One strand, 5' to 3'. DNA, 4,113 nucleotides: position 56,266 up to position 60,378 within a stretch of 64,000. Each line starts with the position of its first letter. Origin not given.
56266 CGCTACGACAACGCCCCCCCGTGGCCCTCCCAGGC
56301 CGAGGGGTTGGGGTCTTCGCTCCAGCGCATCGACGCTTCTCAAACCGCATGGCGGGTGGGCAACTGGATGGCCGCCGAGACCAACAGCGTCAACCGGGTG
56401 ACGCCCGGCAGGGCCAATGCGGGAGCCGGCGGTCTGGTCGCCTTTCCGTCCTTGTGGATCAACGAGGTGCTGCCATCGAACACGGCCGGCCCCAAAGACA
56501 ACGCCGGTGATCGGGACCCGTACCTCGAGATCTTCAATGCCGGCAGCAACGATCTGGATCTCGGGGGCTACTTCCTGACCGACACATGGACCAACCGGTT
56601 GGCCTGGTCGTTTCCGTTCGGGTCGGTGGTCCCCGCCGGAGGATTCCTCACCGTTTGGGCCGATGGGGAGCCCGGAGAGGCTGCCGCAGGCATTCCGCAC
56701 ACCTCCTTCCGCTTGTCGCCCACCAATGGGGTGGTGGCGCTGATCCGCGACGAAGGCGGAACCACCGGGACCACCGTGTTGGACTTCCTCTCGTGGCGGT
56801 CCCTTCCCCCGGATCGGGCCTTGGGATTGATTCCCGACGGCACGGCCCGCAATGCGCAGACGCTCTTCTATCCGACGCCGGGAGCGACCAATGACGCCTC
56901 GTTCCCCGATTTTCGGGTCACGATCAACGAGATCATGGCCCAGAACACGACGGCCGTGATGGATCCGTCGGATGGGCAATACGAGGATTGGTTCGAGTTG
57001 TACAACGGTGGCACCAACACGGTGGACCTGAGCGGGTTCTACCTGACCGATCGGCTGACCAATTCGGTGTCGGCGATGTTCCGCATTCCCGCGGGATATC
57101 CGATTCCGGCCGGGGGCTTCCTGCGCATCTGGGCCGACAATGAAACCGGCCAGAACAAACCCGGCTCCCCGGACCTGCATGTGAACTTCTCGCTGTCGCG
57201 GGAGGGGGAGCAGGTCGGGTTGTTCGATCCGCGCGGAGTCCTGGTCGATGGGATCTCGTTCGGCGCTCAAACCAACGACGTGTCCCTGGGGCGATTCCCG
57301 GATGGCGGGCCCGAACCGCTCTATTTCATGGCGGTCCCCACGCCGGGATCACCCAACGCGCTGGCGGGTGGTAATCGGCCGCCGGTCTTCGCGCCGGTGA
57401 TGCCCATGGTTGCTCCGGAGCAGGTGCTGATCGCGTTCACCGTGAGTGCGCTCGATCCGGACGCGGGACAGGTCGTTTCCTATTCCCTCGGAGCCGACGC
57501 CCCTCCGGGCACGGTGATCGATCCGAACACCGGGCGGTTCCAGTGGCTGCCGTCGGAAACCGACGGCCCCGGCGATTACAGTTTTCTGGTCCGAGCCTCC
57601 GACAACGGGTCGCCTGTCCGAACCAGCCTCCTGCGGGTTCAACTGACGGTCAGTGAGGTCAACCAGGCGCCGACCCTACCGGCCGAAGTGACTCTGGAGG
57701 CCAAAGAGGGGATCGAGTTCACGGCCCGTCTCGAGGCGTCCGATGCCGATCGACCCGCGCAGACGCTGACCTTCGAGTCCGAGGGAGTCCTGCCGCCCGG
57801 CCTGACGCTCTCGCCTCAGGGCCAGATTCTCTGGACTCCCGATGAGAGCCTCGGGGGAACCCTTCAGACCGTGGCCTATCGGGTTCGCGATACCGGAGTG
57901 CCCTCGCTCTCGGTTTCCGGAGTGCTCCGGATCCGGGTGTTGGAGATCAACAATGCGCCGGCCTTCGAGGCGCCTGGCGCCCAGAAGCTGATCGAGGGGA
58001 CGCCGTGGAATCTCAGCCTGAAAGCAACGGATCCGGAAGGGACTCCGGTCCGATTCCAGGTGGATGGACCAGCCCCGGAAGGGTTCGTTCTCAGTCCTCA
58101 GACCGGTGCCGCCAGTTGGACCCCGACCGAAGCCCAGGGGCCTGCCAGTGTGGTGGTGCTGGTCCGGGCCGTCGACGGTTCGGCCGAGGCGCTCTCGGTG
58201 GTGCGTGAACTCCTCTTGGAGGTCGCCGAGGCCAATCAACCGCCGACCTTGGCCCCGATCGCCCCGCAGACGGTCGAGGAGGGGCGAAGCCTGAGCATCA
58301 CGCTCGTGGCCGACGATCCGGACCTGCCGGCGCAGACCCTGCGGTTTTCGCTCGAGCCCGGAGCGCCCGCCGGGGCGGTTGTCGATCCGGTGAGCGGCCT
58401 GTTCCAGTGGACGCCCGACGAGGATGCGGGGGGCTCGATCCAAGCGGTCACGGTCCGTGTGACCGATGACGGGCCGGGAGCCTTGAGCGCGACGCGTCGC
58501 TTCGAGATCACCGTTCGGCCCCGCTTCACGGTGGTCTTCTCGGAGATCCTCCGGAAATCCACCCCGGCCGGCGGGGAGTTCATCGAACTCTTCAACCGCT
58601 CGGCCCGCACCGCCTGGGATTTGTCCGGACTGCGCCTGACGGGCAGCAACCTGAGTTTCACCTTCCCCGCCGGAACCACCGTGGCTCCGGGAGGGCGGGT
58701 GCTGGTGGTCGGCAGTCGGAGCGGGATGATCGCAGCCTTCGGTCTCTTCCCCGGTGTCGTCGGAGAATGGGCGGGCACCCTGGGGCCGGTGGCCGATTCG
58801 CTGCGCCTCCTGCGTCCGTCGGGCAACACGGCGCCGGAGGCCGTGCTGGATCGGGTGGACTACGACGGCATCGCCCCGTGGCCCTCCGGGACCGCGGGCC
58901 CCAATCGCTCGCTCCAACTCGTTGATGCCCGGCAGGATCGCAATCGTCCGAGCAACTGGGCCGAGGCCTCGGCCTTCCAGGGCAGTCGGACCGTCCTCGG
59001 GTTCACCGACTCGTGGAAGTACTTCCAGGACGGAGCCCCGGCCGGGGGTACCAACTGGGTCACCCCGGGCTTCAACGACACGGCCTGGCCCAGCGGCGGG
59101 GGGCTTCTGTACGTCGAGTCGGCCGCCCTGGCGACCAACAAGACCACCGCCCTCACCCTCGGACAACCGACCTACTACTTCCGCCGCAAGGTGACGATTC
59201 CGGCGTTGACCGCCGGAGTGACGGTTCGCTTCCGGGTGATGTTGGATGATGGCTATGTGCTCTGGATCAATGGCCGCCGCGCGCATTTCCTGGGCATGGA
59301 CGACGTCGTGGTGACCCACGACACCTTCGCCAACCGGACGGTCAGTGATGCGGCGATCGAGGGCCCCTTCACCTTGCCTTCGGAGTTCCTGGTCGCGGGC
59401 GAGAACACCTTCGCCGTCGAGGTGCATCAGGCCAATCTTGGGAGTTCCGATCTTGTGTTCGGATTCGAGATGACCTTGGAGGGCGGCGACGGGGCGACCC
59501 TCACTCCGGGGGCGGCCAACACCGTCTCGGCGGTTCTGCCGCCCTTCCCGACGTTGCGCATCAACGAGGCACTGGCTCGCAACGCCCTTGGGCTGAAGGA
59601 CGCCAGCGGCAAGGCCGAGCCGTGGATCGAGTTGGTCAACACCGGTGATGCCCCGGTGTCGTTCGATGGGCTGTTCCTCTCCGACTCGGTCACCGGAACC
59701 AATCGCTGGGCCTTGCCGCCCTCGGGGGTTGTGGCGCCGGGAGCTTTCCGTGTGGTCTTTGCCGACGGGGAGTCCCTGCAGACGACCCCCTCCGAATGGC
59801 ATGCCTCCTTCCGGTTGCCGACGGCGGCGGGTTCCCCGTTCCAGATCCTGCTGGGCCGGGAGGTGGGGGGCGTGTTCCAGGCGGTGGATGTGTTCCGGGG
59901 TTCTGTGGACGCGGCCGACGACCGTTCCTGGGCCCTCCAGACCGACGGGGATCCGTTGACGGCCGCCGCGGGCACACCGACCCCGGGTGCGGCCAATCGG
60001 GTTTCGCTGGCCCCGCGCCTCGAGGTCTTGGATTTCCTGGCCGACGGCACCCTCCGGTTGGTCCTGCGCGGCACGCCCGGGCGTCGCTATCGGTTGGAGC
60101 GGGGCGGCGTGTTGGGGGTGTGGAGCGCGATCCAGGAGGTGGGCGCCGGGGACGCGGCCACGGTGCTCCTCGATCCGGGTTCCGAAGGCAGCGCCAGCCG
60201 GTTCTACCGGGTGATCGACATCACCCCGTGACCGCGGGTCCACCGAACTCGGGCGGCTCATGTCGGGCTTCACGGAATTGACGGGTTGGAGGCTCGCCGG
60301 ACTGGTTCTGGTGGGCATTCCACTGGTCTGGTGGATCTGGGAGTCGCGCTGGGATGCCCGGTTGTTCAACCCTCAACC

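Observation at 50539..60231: Intact 3230-aa secreted protein combining PA14, eight lamin-tail domains, a CotH kinase-like domain and four cadherin-like repeats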

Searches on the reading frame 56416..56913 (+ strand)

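Call 10: search_protein_families(library=pfam, proteins=[window:56416-56913:+], max_evalue=1)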
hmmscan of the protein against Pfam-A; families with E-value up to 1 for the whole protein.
window:56416-56913:+ (166 aa): 1 family
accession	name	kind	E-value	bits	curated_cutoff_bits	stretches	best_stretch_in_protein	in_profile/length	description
PF00932.25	LTD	-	2.2e-11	44.5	34.3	1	12-116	7-101/109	Lamin Tail Domain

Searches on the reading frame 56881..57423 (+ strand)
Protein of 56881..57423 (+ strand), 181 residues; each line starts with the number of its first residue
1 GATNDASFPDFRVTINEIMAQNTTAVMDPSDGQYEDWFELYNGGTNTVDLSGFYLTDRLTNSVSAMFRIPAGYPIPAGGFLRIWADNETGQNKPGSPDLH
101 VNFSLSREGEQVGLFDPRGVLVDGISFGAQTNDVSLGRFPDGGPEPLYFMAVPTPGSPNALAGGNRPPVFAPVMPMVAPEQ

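Call 10: search_protein_families(library=pfam, proteins=[window:56881-57423:+], max_evalue=1)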
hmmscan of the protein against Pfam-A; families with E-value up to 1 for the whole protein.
window:56881-57423:+ (181 aa): 1 family
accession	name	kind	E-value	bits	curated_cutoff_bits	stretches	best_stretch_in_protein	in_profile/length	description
PF00932.25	LTD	-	4.8e-16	59.5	34.3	1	12-127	7-107/109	Lamin Tail Domain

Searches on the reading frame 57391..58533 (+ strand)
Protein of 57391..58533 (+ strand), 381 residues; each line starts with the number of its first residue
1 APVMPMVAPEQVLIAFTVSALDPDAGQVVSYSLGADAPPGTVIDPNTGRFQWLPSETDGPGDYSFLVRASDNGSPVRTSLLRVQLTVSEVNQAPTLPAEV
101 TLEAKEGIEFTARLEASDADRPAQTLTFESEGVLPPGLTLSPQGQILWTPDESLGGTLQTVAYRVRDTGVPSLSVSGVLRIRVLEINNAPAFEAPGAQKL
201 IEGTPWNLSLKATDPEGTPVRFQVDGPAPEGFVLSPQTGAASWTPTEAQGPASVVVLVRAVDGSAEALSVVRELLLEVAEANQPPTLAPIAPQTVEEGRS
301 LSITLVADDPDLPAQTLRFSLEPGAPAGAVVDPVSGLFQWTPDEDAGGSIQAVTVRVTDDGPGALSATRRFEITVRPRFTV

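Call 10: search_protein_families(library=pfam, proteins=[window:57391-58533:+], max_evalue=1)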
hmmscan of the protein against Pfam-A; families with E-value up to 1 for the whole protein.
window:57391-58533:+ (381 aa): 8 families
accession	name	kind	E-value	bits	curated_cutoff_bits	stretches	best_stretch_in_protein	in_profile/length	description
PF05345.18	He_PIG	-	1.2e-31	109.4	24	4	284-375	1-95/96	Putative Ig domain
PF17963.7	Big_9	-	3.2e-22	79.7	23.6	4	282-361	1-78/89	Bacterial Ig domain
PF18957.6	RibLong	-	5.7e-14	53.1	27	3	292-358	10-77/93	Long Rib domain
PF17892.7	Cadherin_5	-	6.5e-12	45.6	26.5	2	282-373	2-97/98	Cadherin-like domain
PF17803.7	Cadherin_4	-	6.3e-10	39.9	25.1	2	83-133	3-54/71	Bacterial cadherin-like domain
PF12892.13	FctA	-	0.024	15.8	22.1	0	352-379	88-115/120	Spy0128-like isopeptide containing domain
PF19076.6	CshA_repeat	-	0.14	13.3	27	0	124-168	50-90/103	Surface adhesin CshA repetitive domain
PF18614.7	RNase_II_C_S1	-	0.24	11.7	26.6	0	190-224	22-58/59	RNase II-type exonuclease C-terminal S1 domain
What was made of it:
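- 57391..58518 (+): Four He_PIG / cadherin-like Ig repeats (aa 2285-2660). Big_9, Cadherin_5 and Cadherin_4 overlap the same stretch (call 10).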

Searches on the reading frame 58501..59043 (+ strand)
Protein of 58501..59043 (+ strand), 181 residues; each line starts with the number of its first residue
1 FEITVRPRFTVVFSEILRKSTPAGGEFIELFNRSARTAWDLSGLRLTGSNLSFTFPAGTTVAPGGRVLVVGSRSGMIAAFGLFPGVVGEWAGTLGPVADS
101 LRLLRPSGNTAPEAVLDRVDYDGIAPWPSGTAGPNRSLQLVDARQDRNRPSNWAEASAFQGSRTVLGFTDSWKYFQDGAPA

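Call 10: search_protein_families(library=pfam, proteins=[window:58501-59043:+], max_evalue=1)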
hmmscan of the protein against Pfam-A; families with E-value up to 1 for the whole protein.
window:58501-59043:+ (181 aa): 2 families
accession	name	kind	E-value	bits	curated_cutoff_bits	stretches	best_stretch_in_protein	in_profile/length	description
PF00932.25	LTD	-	5.4e-11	43.3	34.3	1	10-110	7-101/109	Lamin Tail Domain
PF01436.27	NHL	-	0.23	12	20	1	53-69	1-17/28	NHL repeat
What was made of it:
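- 58516..59013 (+): LTD 7 (aa 2660-2825). Pfam PF00932, 43.3 bits (call 10).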

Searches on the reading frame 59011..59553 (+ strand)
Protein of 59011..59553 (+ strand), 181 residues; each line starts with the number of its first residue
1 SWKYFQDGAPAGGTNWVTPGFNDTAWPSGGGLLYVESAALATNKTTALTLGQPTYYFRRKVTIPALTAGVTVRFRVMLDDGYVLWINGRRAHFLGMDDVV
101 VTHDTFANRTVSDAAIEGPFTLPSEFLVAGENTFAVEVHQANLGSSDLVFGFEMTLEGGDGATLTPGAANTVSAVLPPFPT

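Call 10: search_protein_families(library=pfam, proteins=[window:59011-59553:+], max_evalue=1)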
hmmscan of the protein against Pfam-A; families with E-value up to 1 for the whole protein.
window:59011-59553:+ (181 aa): 0 families

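Call 59: search_protein_families(library=ncbifam, proteins=[window:59011-59553:+], max_evalue=1)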
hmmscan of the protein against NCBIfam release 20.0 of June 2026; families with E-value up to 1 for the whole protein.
window:59011-59553:+ (181 aa): 0 families

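Call 63: search_solved_structures(query=A2, max_evalue=1, show_alignments=0)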
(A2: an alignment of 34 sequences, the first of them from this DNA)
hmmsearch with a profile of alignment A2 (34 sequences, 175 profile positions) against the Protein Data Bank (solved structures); distinct sequences matched with E-value up to 1: 9.
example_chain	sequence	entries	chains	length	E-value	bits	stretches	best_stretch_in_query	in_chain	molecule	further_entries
3w5m_A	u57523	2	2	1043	0.00023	23.9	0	3-102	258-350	Putative rhamnosidase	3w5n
7kmm_A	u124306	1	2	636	0.0037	20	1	10-92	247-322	Sialic acid-specific 9-O-acetylesterase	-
1yq2_A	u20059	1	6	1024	0.038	16.7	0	123-144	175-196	beta-galactosidase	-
6t0q_A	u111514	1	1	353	0.05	16.3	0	56-90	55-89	Lectin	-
6t1d_A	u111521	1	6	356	0.051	16.3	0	56-90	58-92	Lectin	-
6kbj_A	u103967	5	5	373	0.057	16.1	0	56-90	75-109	Lectin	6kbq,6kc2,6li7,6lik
2j5a_A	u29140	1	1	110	0.64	12.7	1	28-87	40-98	30S RIBOSOMAL PROTEIN S6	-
6d89_C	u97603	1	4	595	0.82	12.4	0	47-92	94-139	Beta-galactosidase/beta-glucuronidase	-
6d1n_A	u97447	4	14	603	0.87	12.3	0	47-92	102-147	Beta-galactosidase/beta-glucuronidase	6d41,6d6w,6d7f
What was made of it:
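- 59011..59538 (+): Galactose-binding-domain-like jelly roll (aa 2825-3000). A family profile hits GH78 rhamnosidase 3w5m at E 2e-4 (call 63).
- On Galactose-binding-domain-like (GH2 N-terminal sugar-binding type): The family profile hits 3w5m at E 2e-4 (call 63).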

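Call 70: predict_structure(alignment_id=A3)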
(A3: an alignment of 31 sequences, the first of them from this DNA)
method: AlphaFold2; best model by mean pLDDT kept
length: 176 residues; sequences in the alignment: 31
mean_pLDDT: 90.2   pTM: 0.83
mean pLDDT of the five models: 90.2, 89.2, 89.1, 88.3, 88.2
residues with pLDDT >= 90: 138; 70-90: 21; 50-70: 16; < 50: 1
segments of 3 or more residues with pLDDT < 50: none
pLDDT, mean of each block of 10 residues (from residue 1): 94 89 96 92 94 96 90 95 97 95 94 94 94 97 93 88 57 52
secondary structure, 60 per line:
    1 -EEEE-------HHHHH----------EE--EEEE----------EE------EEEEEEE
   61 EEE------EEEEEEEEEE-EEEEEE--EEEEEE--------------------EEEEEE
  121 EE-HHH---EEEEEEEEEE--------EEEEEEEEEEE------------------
elements in order: E2-5 H13-17 E32-35 E54-63 E70-79 E81-86 E89-94 E115-122 E130-139 E148-158
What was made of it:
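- On Galactose-binding-domain-like (GH2 N-terminal sugar-binding type): The AF2 model has pLDDT 90.2 (call 70).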

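Call 73: fold_search(model_id=the predicted structure, library=pdb)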
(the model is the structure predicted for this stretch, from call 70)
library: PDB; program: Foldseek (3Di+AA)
matches with E <= 10: 1490; with E <= 0.001: 82
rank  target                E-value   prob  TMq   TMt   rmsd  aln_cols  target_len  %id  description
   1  6d50_A                3.6e-05  1.00  0.46  0.11   7.4       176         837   16  Bacteroides uniforms beta-glucuronidase 2 bound to D-glucaro-1,5-lactone (released 2018-10-17)
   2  8dhl_A                4.5e-05  1.00  0.47  0.12   5.3       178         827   12  Tannerella forsythia beta-glucuronidase (L2) (released 2023-05-17)
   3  1yq2_A                4.5e-05  1.00  0.43  0.09  10.2       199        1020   17  beta-galactosidase from Arthrobacter sp. C2-2 (isoenzyme C2-2-1) (released 2005-10-04)
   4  5uj6_A                6.3e-05  1.00  0.44  0.10   7.6       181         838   15  Crystal Structure of Bacteroides Uniformis beta-glucuronidase (released 2017-06-28)
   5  3gm8                  6.6e-05  1.00  0.47  0.12   8.2       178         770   16  Crystal structure of a beta-glycosidase from Bacteroides vulgatus (released 2009-03-31)
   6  6ed1_A                6.6e-05  1.00  0.44  0.10   6.8       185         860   12  Bacteroides dorei Beta-glucuronidase (released 2019-02-13)
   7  5uj6_B                7.0e-05  1.00  0.46  0.11   7.3       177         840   15  Crystal Structure of Bacteroides Uniformis beta-glucuronidase (released 2017-06-28)
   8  7rsk_A                7.9e-05  1.00  0.45  0.12   6.3       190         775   13  The crystal structure from microfluidic crystals of glycosyl hydrolase family 2 (GH2) member from Bacteroides cellulos (released 2021-08-25)
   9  6d8g_A                8.8e-05  1.00  0.48  0.11   8.1       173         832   16  D341A D367A calcium binding mutant of Bacteroides uniformis beta-glucuronidase 2 (released 2018-10-17)
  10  6qub_A                1.1e-04  1.00  0.42  0.10   6.3       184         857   20  Truncated beta-galactosidase III from Bifidobacterium bifidum in complex with galactose (released 2020-03-18)
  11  3t2o_A                1.5e-04  1.00  0.43  0.09  10.2       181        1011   17  E. coli (lacZ) beta-galactosidase (S796D) (released 2012-01-18)
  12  4duv_A                1.5e-04  1.00  0.43  0.09  10.3       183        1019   17  E. coli (lacZ) beta-galactosidase (G974A) 2-deoxy-galactosyl-enzyme and bis-Tris complex (released 2013-04-03)
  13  6quc_A                1.5e-04  1.00  0.42  0.10   6.2       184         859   19  Truncated beta-galactosidase III from Bifidobacterium bifidum (released 2020-03-18)
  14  6qud                  1.6e-04  1.00  0.42  0.11   6.3       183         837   18  2-deoxy-galactose reaction intermediate of a Truncated beta-galactosidase III from Bifidobacterium bifidum (released 2020-03-18)
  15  6d89_A                1.6e-04  1.00  0.39  0.14  10.7       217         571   14  Bacteroides uniformis beta-glucuronidase 1 with N-terminal loop deletion (released 2018-10-17)
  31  6xac                  3.8e-04  1.00  0.34  0.33   7.2       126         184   17  Galactose-bound structure of Marinomonas primoryensis PA14 carbohydrate-binding domain (released 2021-06-02)
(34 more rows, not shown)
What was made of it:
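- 59011..59538 (+): The best Foldseek matches are the N-terminal sugar-binding domains of GH2 enzymes, at E 4e-5 and TMq about 0.45 (calls 70, 73).
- On Galactose-binding-domain-like (GH2 N-terminal sugar-binding type): Foldseek gives 82 PDB matches at E<=1e-3; the top 30 are all GH2 glycosidases, with TMq about 0.45 (call 73).
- Closest known: Giant bacterial adhesins with PA14 and Ig-like repeats. Same: The M. primoryensis PA14 structure (6xac) also appears among the fold matches of the galactose-binding-like module (call 73).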

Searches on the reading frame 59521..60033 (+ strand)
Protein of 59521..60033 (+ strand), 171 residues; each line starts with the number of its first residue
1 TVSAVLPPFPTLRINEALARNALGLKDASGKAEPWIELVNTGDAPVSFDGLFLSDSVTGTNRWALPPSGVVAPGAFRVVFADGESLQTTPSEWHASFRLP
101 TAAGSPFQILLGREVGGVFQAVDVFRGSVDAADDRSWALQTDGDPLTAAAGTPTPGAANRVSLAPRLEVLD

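Call 10: search_protein_families(library=pfam, proteins=[window:59521-60033:+], max_evalue=1)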
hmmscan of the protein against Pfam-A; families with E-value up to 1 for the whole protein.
window:59521-60033:+ (171 aa): 1 family
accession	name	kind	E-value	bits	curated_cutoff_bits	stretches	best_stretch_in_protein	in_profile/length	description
PF00932.25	LTD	-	3.2e-07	31.1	34.3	1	26-89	22-74/109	Lamin Tail Domain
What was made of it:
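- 59536..60018 (+): LTD 8 (aa 3000-3160). Pfam PF00932 scores 31.1 bits when tested alone, below the 34.3 cut-off (call 10).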

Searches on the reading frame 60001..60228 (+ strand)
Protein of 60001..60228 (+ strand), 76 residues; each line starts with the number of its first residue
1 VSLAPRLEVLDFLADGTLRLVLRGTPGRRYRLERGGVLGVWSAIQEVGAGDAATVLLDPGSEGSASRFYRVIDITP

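Call 10: search_protein_families(library=pfam, proteins=[window:60001-60228:+], max_evalue=1)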
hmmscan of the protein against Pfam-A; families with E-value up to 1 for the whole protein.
window:60001-60228:+ (76 aa): 0 families

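Call 59: search_protein_families(library=ncbifam, proteins=[window:60001-60228:+], max_evalue=1)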
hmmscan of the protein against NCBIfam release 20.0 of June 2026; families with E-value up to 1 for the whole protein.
window:60001-60228:+ (76 aa): 0 families

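Call 79: find_homologous_proteins(query=A4, max_evalue=0.001)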
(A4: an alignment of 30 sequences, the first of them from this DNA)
Query A4 (30 sequences) (72 aa, profile of the alignment): 6 proteins with E <= 0.001 among 191 candidates.
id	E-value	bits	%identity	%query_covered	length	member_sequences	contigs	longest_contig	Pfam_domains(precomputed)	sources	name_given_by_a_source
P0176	1.9e-14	71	29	68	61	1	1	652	-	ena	-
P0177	3.5e-14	70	27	82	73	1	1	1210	-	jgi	jgi:hypothetical protein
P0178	5.0e-14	70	29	82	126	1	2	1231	-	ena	-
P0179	1.9e-13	68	23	92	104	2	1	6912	-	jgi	jgi:hypothetical protein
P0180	4.8e-11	60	94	93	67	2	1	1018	-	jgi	jgi:hypothetical protein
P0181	4.8e-10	57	84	93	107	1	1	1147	-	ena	-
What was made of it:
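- Tried and rejected: A profile search of the 5.8-billion-protein set returned only six short fragments (call 79).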

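Call 80: search_solved_structures(query=A4, max_evalue=5)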
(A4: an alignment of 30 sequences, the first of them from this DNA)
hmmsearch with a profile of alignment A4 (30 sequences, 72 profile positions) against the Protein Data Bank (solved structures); distinct sequences matched with E-value up to 5: 11.
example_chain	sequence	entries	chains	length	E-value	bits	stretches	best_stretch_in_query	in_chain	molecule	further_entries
4u3h_A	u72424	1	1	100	0.11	15.9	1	9-60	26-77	FN3con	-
2kct_A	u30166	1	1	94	0.13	15.6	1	17-48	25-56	Cytochrome c-type biogenesis protein CcmE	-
2gi7_A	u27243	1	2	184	0.28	14.5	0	12-29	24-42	GPVI protein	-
7nmu_AAA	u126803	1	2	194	0.33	14.3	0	12-29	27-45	Platelet glycoprotein VI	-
7r58_A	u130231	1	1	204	0.39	14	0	12-29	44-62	Platelet glycoprotein VI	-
2lc1_A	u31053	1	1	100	0.6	13.4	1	9-32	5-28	Putative uncharacterized protein TB39.8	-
2oi8_A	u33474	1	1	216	0.68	13.3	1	18-67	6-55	Putative regulatory protein SCO4313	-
8egw_B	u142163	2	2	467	0.68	13.3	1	7-33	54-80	Protocadherin Fat 4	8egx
3po8_A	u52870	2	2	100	0.75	13.1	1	9-32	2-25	Putative uncharacterized protein TB39.8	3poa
4jox_A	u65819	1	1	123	0.82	13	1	12-55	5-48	13.6 kDa insecticidal crystal protein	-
9fzt_A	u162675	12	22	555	1.5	12.2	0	36-65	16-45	Glucose-6-phosphate isomerase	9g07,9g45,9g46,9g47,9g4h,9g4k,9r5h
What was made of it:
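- Tried and rejected: The best PDB profile match was an Fn3 consensus at E 0.11, which is not significant (call 80).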
